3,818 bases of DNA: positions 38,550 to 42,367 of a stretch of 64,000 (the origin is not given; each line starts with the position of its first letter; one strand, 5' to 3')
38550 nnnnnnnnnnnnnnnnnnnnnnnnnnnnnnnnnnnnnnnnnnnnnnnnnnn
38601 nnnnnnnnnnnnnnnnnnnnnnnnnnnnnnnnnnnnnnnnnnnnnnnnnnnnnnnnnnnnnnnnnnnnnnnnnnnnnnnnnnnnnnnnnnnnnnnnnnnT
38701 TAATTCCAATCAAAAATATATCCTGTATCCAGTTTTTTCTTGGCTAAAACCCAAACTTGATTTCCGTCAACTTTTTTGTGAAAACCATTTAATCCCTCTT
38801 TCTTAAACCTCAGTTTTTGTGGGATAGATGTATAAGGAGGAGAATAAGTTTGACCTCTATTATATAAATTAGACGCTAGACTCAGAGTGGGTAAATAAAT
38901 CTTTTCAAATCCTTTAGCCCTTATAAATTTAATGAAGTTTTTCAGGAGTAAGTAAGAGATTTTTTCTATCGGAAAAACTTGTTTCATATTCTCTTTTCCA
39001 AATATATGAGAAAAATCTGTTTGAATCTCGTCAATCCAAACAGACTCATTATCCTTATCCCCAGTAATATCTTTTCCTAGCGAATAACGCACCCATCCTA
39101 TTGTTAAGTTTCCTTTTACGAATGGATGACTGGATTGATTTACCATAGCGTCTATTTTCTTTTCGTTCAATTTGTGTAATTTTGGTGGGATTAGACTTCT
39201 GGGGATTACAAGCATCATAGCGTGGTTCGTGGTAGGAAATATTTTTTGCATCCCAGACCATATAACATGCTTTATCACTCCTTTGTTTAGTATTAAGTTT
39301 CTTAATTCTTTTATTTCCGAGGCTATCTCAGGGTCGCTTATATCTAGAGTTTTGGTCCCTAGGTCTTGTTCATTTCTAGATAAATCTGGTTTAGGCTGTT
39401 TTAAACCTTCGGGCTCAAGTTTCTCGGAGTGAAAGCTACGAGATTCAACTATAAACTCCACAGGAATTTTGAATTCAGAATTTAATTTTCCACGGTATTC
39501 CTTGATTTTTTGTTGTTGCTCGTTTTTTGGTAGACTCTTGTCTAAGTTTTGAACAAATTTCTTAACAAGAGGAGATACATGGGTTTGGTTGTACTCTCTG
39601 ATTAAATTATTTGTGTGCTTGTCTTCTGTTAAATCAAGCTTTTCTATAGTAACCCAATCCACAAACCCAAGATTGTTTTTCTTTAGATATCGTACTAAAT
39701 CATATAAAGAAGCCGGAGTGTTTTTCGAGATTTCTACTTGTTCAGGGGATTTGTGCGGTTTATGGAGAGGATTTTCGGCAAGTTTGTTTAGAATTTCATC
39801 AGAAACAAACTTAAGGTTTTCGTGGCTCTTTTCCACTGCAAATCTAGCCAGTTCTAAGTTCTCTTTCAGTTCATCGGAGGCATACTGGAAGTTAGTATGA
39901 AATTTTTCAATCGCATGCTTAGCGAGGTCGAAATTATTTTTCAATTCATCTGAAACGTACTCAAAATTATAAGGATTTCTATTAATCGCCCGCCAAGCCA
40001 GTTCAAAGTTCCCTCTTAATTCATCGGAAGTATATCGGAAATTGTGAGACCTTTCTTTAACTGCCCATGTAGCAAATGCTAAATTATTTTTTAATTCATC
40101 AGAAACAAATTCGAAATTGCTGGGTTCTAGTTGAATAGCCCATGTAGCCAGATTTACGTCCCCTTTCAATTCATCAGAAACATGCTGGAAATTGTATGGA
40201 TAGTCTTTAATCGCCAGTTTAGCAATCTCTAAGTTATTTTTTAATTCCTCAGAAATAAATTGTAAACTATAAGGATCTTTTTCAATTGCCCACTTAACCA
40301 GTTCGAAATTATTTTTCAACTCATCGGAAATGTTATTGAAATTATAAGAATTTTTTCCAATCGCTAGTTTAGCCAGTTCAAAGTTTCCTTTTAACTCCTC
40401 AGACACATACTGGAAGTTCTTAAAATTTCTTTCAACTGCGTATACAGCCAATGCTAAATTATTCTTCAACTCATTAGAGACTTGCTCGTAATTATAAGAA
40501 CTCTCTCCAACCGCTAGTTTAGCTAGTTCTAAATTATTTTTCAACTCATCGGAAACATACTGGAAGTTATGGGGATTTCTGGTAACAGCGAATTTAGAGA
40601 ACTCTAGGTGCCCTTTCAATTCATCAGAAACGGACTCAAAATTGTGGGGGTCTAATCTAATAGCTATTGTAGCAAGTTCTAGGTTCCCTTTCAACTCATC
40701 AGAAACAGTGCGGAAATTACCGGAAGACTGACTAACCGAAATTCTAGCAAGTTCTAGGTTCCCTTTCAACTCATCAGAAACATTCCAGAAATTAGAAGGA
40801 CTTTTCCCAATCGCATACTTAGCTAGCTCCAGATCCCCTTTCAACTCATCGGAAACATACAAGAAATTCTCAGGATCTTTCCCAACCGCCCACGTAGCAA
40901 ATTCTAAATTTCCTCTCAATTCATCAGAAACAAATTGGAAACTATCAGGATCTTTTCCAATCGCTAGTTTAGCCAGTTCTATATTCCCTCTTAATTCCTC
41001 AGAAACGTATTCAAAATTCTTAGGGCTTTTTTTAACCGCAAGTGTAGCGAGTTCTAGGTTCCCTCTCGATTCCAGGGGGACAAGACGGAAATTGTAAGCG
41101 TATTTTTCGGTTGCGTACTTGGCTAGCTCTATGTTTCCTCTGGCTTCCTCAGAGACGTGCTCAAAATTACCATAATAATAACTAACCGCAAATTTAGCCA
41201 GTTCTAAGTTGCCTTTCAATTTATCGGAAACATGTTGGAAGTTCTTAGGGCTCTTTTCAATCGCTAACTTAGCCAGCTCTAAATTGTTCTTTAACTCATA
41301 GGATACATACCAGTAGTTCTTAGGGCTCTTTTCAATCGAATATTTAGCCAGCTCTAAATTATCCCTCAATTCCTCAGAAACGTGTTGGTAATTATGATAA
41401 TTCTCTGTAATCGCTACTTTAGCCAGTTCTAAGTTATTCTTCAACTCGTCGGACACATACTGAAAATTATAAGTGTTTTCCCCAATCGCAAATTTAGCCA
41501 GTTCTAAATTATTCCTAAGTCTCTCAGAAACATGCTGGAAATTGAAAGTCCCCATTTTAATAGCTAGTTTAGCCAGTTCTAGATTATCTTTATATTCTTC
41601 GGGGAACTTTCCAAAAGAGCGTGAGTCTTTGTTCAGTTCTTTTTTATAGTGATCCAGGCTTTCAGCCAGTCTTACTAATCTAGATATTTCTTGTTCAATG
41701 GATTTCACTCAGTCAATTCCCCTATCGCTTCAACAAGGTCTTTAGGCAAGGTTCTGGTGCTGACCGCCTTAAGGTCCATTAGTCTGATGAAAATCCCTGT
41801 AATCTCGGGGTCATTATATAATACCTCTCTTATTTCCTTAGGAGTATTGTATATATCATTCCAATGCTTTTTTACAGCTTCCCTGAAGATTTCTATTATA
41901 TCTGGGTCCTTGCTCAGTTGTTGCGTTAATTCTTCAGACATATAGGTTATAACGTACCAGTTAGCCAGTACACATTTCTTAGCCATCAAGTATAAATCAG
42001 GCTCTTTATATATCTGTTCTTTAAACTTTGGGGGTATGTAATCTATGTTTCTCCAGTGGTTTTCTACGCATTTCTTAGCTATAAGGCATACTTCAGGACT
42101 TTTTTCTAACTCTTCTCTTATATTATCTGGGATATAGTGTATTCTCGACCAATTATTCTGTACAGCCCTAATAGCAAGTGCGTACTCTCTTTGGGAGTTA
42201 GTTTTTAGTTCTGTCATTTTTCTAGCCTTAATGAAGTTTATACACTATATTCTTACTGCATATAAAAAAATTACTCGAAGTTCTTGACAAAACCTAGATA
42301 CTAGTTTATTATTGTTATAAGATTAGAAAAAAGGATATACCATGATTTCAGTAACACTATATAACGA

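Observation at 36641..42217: Two adjacent DUF4116-like repeat giants with a shared ~330-aa C-terminal domain, followed by a third repeat protein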

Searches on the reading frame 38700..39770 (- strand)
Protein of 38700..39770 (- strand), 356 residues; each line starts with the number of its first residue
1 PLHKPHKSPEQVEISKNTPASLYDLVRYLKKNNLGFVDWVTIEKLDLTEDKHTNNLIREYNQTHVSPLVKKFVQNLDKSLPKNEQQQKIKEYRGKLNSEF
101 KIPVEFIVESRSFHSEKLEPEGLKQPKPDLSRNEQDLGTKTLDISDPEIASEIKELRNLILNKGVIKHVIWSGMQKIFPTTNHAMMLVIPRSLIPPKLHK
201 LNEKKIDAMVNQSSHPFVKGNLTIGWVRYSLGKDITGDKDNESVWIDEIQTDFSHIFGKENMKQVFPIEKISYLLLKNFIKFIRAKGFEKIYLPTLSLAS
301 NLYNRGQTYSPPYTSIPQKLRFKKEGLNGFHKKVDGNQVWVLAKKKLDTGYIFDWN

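Call 8: search_protein_families(library=pfam, proteins=[window:38700-39770:-], max_evalue=10)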
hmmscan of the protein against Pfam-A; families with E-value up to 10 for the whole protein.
window:38700-39770:- (356 aa): 4 families
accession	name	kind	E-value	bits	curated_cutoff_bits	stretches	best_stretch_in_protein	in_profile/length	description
PF06209.18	COBRA1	-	0.0006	19.4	22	1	22-100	229-309/348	Cofactor of BRCA1 (COBRA1)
PF03496.20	ADPrib_exo_Tox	-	0.0015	18.3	23.4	1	51-115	33-98/196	ADP-ribosyltransferase exoenzyme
PF17316.7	Perilipin_2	-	0.053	13.4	30.1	1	49-117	131-199/253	Perilipin protein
PF17288.8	Terminase_3C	-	0.089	13.6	26.7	1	13-63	72-123/155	Terminase RNAseH like domain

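Call 9: search_protein_families(library=ncbifam, proteins=[window:38700-39770:-], max_evalue=10)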
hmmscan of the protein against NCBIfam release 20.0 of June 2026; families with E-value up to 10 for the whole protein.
window:38700-39770:- (356 aa): 0 families

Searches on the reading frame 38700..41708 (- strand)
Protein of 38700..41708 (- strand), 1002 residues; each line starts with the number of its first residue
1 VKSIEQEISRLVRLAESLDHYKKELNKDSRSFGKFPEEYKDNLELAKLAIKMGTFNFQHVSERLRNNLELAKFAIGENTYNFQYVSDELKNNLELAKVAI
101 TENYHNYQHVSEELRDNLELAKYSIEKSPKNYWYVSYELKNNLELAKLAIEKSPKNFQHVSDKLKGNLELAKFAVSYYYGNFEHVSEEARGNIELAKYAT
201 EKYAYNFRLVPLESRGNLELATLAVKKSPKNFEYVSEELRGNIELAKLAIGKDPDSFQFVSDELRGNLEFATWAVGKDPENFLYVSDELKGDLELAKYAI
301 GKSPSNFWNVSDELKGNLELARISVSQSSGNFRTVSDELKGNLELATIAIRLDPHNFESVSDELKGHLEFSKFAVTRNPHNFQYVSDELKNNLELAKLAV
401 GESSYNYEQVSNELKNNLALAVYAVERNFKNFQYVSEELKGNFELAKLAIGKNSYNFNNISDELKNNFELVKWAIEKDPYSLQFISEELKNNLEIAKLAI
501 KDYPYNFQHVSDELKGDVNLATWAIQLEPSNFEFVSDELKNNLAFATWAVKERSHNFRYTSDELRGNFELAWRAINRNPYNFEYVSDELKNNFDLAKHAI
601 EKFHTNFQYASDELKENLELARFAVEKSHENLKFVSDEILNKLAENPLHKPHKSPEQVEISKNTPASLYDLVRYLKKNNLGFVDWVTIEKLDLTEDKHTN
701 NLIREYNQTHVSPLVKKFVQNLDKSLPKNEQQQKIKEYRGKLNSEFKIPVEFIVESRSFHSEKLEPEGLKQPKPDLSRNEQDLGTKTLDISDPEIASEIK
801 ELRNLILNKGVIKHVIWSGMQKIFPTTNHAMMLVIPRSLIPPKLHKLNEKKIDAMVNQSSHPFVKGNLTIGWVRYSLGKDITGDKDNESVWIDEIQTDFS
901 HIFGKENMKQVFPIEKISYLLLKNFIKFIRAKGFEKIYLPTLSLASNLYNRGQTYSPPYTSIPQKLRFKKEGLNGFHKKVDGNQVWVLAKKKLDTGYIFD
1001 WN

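Call 3: search_protein_families(library=pfam, proteins=[window:38700-41708:-], max_evalue=0.1)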
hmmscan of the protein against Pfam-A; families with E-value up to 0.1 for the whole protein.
window:38700-41708:- (1002 aa): 8 families
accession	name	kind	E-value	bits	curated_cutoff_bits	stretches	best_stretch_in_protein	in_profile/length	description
PF13475.11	DUF4116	-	2e-117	383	24.9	14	468-515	2-49/49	Domain of unknown function (DUF4116)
PF01239.28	PPTA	-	0.0019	18.3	29.5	0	140-158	2-20/32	Protein prenyltransferase alpha subunit repeat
PF06209.18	COBRA1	-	0.0022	17.5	22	1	667-745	228-308/348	Cofactor of BRCA1 (COBRA1)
PF21718.4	KH_DTX3L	-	0.0049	17.1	27.4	1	591-633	48-92/128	DTX3L, KH-like domain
PF17316.7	Perilipin_2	-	0.049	13.5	30.1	0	695-763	131-199/253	Perilipin protein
PF10078.15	DUF2316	-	0.052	14.3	26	0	586-627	12-53/89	Uncharacterized protein conserved in bacteria (DUF2316)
PF08814.16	XisH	-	0.093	13.4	25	0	461-498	8-45/134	XisH protein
PF15447.11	NTS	-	0.095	13.6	25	0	337-347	26-36/36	N-terminal segments of PfEMP1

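Call 4: search_protein_families(library=phrogs, proteins=[window:38700-41708:-], max_evalue=0.1)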
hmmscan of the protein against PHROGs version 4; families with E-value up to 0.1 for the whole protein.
window:38700-41708:- (1002 aa): 9 families
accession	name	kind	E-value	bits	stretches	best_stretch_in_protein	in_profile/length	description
phrog_31839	-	unknown function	7.9e-52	177.4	4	275-518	119-362/421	-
phrog_18321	-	unknown function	6e-18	65.7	0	376-436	5-61/64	-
phrog_27978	-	unknown function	2e-15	57.8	0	445-500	16-70/107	-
phrog_25923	-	unknown function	5e-11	43.4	1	349-416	278-342/366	-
phrog_36357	-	unknown function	1.2e-07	32.7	0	329-342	2-15/65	-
phrog_17257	-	unknown function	4e-05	24.9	0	57-110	44-97/104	-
phrog_14411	-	unknown function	0.00025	22.1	0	84-126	32-72/102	-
phrog_38482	-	unknown function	0.0042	18.4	0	593-641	17-65/86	-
phrog_4642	-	unknown function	0.025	16.1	0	412-450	30-65/80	-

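Call 60: search_protein_families(library=padloc, proteins=[window:38700-41708:-], max_evalue=0.01)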
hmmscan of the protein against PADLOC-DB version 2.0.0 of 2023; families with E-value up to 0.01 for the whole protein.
window:38700-41708:- (1002 aa): 0 families

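Call 76: list_cluster_members(proteins=[P0139, P0140, P0141, P0006, P0010, window:38700-41708:-, window:41705-42217:-])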
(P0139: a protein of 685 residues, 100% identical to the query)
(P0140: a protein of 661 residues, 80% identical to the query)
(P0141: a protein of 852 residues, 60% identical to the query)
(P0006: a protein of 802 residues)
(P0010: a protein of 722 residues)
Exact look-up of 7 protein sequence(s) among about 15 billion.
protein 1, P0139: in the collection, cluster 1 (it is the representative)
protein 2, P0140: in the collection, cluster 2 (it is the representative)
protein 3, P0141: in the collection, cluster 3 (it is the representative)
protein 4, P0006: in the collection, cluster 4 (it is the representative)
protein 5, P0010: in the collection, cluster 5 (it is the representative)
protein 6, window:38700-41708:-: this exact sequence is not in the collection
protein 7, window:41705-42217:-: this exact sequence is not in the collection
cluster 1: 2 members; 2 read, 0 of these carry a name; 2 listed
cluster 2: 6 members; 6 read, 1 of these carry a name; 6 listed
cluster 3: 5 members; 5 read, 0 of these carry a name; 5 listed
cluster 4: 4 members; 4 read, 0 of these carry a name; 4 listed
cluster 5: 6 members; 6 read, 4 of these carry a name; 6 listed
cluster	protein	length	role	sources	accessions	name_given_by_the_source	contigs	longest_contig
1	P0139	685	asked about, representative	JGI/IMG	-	-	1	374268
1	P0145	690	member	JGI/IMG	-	-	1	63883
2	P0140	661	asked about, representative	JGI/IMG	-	-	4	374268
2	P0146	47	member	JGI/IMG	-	ATP-dependent RNA helicase UAP56/SUB2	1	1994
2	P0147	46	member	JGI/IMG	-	-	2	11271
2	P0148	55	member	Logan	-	-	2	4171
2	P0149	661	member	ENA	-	-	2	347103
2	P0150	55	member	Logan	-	-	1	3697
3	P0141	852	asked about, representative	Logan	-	-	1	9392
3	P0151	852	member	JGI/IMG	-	-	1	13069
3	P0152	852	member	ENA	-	-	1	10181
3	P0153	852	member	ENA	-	-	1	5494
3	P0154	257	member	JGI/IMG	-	-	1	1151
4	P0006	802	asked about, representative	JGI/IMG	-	-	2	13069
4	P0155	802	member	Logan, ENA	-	-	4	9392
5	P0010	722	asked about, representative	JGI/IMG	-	-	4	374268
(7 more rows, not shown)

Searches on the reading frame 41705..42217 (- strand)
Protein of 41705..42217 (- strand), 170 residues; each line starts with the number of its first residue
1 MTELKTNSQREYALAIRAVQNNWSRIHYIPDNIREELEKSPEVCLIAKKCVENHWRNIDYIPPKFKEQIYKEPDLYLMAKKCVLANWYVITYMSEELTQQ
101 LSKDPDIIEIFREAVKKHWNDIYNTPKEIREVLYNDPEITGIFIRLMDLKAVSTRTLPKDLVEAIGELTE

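Call 3: search_protein_families(library=pfam, proteins=[window:41705-42217:-], max_evalue=0.1)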
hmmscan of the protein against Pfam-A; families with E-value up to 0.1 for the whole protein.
window:41705-42217:- (170 aa): 1 family
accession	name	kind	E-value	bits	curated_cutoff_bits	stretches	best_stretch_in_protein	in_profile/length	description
PF13475.11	DUF4116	-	1.1e-09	38.1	24.9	2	15-66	5-49/49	Domain of unknown function (DUF4116)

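Call 4: search_protein_families(library=phrogs, proteins=[window:41705-42217:-], max_evalue=0.1)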
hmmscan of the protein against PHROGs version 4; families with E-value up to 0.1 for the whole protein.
window:41705-42217:- (170 aa): 3 families
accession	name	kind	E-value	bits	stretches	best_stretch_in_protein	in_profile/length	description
phrog_25232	-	unknown function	0.0069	17.5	1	65-111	26-73/83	-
phrog_17549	-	unknown function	0.077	14.1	0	92-125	29-55/68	-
phrog_13231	-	unknown function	0.093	13.8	0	98-138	72-112/119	-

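Call 9: search_protein_families(library=ncbifam, proteins=[window:41705-42217:-], max_evalue=10)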
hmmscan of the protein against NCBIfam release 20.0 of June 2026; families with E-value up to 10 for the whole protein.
window:41705-42217:- (170 aa): 3 families
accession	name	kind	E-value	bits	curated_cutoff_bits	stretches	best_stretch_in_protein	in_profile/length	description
TIGR02763.1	chlamy_scaf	equivalog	0.026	14.9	104.95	1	113-138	38-63/114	scaffolding protein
TIGR02941.1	Sigma_B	equivalog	0.064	12.7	315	1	90-111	118-139/255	RNA polymerase sigma factor SigB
TIGR02980.1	SigBFG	subfamily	0.08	12.6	234.35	1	89-112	91-114/227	SigB/SigF/SigG family RNA polymerase sigma factor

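Call 60: search_protein_families(library=padloc, proteins=[window:41705-42217:-], max_evalue=0.01)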
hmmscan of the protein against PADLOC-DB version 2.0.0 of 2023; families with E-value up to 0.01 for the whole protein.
window:41705-42217:- (170 aa): 0 families
